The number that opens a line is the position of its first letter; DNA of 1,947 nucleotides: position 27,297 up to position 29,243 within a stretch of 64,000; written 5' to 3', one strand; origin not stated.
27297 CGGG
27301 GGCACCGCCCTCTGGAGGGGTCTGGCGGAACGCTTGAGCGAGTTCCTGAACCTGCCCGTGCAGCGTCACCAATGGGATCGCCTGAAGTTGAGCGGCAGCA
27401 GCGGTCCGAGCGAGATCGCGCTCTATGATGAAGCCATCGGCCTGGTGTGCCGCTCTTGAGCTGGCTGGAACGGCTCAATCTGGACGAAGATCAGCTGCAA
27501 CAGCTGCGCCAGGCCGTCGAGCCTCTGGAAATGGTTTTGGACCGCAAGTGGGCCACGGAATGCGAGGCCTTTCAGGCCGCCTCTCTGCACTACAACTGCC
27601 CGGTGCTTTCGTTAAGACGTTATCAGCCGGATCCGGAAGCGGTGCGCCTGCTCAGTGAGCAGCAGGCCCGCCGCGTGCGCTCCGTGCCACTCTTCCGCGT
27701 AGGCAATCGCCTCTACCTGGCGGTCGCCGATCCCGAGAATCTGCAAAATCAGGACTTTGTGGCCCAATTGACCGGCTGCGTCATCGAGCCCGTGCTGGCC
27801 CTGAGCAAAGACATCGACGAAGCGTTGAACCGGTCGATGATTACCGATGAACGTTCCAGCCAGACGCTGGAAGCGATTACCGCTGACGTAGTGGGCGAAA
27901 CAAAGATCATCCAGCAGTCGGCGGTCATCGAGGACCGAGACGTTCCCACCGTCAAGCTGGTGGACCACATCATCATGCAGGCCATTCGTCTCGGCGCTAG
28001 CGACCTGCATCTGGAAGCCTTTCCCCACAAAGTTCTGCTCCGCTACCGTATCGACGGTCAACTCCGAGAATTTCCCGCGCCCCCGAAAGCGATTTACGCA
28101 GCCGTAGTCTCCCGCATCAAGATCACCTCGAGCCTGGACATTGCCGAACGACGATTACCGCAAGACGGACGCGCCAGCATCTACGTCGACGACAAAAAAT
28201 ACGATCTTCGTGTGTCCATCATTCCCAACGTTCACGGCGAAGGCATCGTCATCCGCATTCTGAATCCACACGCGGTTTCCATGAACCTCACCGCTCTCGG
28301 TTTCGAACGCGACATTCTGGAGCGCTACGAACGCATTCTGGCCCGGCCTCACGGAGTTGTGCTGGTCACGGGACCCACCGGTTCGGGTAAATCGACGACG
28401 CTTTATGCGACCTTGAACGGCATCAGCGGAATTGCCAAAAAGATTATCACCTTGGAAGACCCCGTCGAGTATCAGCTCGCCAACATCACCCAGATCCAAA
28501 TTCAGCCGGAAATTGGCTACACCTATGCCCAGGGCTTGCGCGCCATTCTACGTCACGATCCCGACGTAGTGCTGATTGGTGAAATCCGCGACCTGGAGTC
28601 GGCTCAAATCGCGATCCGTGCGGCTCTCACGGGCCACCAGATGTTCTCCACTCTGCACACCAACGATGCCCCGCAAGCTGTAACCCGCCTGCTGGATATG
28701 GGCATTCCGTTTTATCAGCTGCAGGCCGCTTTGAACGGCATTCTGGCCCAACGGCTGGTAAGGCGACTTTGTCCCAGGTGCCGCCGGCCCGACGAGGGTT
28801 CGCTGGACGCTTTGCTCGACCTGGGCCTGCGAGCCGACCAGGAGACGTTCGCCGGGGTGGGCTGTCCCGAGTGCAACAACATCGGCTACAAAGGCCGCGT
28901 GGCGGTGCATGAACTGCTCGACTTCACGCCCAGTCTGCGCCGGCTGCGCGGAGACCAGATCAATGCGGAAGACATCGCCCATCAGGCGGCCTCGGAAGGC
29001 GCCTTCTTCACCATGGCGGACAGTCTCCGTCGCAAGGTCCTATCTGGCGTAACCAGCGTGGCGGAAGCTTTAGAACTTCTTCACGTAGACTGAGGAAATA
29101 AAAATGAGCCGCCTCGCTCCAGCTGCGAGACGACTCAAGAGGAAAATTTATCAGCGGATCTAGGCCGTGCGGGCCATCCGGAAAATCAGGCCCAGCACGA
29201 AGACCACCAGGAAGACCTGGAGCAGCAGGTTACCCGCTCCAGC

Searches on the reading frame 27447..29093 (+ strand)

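Call 43: search_protein_families(library=pfam, proteins=[window:27447-29093:+], max_evalue=0.0001)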
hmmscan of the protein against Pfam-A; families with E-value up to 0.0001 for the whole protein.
window:27447-29093:+ (548 aa): 2 families
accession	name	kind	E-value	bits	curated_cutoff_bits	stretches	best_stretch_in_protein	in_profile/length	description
PF00437.27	T2SSE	-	8e-125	416.8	24.9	1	164-542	4-369/370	Type II/IV secretion system protein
PF05157.20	MshEN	-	1.1e-17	64.2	23.1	1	49-130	1-83/90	MshEN domain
